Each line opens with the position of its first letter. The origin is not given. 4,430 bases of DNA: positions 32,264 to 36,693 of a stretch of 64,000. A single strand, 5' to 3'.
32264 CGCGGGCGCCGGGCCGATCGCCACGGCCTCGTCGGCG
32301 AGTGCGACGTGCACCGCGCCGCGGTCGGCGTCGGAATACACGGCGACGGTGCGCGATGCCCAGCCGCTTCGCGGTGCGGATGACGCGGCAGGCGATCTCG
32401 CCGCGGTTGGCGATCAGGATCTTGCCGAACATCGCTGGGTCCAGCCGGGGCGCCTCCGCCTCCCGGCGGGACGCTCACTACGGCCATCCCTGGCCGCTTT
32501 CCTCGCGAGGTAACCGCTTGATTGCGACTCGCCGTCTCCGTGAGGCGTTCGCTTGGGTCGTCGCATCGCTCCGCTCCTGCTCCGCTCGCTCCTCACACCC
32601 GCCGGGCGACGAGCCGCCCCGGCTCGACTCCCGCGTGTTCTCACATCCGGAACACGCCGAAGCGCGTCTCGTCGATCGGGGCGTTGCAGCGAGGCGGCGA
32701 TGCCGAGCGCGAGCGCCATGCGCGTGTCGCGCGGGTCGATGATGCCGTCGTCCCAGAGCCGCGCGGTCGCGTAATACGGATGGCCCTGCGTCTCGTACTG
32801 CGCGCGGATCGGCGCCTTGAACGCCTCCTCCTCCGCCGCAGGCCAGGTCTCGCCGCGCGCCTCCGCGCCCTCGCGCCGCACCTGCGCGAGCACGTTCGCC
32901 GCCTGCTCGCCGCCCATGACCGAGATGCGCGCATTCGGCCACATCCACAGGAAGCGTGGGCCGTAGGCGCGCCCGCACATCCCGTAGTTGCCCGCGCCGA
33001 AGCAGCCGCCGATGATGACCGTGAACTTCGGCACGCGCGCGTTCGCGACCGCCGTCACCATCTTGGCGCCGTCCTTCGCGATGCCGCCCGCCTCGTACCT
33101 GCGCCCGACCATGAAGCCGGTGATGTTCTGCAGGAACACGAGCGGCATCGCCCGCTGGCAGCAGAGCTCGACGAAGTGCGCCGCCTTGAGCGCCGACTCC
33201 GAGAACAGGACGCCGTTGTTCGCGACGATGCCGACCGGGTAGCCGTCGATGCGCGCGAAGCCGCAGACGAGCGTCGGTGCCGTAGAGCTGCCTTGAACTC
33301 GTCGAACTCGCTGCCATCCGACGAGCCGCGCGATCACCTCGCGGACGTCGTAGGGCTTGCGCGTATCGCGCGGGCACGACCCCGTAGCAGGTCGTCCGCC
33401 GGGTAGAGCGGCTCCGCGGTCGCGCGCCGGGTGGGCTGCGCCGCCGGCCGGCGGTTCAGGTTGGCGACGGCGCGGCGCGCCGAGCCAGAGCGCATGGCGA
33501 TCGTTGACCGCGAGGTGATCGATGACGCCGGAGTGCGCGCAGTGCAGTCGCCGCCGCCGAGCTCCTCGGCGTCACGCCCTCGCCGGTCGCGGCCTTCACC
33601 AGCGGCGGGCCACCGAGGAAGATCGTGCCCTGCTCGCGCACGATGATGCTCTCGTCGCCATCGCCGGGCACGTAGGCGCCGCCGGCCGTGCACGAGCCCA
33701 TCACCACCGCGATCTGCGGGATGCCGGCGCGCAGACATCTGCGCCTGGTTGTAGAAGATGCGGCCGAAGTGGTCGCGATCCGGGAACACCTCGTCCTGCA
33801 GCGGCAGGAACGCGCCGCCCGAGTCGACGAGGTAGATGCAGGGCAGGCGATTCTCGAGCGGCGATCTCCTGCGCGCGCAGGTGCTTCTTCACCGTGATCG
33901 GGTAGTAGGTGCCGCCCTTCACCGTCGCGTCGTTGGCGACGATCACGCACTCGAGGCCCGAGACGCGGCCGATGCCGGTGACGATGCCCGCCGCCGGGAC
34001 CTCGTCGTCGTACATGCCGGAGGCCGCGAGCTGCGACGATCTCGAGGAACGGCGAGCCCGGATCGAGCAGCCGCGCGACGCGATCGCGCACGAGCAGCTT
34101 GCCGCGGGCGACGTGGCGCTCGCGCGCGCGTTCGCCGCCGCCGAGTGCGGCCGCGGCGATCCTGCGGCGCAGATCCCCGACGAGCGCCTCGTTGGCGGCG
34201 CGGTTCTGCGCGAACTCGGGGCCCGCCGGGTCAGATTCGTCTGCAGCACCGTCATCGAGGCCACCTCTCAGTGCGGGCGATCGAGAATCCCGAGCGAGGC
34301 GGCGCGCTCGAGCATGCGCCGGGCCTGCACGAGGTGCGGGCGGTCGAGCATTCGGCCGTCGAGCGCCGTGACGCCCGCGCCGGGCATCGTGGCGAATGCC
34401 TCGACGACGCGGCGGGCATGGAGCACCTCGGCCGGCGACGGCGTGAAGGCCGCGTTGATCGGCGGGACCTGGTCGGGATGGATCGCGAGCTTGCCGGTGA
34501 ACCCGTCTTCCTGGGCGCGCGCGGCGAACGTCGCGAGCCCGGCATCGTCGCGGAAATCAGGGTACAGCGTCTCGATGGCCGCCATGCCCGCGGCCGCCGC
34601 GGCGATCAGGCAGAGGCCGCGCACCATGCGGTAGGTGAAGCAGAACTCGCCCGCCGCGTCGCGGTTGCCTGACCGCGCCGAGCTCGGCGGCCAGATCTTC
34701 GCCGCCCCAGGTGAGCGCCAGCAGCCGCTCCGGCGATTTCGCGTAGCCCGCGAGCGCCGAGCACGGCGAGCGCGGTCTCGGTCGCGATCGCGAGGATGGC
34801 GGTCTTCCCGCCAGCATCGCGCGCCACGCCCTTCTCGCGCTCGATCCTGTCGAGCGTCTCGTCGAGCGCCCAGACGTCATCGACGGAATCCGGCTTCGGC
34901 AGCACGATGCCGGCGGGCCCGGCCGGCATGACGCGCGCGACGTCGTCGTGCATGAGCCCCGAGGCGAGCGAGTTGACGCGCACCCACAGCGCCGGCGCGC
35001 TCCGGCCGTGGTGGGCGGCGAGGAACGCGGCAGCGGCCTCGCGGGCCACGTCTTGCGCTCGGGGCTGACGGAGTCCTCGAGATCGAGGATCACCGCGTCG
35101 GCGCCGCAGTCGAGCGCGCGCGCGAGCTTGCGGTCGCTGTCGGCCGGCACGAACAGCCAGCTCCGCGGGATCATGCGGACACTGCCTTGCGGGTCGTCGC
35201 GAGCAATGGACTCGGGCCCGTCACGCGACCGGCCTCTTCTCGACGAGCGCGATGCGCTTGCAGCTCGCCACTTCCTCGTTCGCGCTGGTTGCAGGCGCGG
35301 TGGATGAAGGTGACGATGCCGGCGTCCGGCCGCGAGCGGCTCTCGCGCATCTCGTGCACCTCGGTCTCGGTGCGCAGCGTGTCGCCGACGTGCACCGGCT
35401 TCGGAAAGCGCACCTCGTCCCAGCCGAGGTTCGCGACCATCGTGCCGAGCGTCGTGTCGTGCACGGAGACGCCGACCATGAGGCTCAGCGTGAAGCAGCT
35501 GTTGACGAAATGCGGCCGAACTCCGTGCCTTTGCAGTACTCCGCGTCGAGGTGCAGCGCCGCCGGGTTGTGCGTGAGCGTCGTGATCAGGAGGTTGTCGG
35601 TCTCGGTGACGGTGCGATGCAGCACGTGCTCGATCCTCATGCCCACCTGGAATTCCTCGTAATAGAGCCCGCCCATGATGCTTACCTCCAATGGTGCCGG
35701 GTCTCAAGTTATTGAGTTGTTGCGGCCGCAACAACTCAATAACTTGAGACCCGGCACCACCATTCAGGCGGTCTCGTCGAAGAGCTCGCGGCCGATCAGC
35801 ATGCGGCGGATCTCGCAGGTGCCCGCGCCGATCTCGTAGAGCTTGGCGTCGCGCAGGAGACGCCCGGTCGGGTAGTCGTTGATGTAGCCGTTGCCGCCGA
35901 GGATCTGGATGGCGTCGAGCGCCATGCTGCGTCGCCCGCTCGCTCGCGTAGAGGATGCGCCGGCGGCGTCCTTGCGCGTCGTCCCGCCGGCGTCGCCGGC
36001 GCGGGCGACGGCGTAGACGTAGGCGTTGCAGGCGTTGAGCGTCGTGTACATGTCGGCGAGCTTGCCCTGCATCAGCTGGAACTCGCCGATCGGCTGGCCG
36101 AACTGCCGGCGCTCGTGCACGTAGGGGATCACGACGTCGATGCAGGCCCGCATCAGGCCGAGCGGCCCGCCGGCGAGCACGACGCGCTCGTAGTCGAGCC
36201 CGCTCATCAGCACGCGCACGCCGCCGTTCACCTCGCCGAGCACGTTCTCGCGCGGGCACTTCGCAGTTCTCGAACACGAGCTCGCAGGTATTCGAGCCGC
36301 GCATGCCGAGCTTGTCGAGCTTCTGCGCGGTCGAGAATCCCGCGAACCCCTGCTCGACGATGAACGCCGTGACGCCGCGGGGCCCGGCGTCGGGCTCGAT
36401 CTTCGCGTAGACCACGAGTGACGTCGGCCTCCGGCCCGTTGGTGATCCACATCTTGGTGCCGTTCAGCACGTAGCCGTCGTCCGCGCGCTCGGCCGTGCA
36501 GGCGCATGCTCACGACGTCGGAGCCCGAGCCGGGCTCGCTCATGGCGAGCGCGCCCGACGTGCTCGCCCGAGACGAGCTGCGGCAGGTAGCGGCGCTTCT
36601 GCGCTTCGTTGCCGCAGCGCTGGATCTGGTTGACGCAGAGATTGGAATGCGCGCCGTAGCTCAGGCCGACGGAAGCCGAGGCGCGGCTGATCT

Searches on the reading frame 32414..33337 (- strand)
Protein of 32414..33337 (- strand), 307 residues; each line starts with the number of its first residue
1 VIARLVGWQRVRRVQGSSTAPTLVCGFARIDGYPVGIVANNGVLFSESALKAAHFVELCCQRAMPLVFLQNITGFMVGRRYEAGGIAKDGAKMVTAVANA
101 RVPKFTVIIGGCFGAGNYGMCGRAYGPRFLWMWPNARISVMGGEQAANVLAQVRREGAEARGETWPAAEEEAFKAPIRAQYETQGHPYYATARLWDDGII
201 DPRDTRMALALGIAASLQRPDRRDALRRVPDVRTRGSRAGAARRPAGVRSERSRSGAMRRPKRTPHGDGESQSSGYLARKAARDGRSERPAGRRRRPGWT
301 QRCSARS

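Call 17: search_protein_families(library=pfam, proteins=[window:32414-33337:-], max_evalue=0.001)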
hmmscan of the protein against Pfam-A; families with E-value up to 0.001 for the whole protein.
window:32414-33337:- (307 aa): 2 families
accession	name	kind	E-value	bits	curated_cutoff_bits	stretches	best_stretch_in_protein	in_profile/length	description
PF01039.27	Carboxyl_trans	-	2.3e-67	228.2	22.3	1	18-221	279-483/493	Carboxyl transferase domain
PF03255.19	ACCA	-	0.00064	19.4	23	0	40-158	124-238/310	Acetyl co-enzyme A carboxylase carboxyltransferase-like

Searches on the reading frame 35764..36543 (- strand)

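Call 17: search_protein_families(library=pfam, proteins=[window:35764-36543:-], max_evalue=0.001)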
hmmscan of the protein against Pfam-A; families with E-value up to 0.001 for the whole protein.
window:35764-36543:- (259 aa): 2 families
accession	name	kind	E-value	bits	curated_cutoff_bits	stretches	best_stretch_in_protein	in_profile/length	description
PF00441.29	Acyl-CoA_dh_1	-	1.5e-39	136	22.4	1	106-254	1-149/150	Acyl-CoA dehydrogenase, C-terminal domain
PF08028.16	Acyl-CoA_dh_2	-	2.5e-11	44.5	22.7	1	124-235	4-125/134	Acyl-CoA dehydrogenase, C-terminal domain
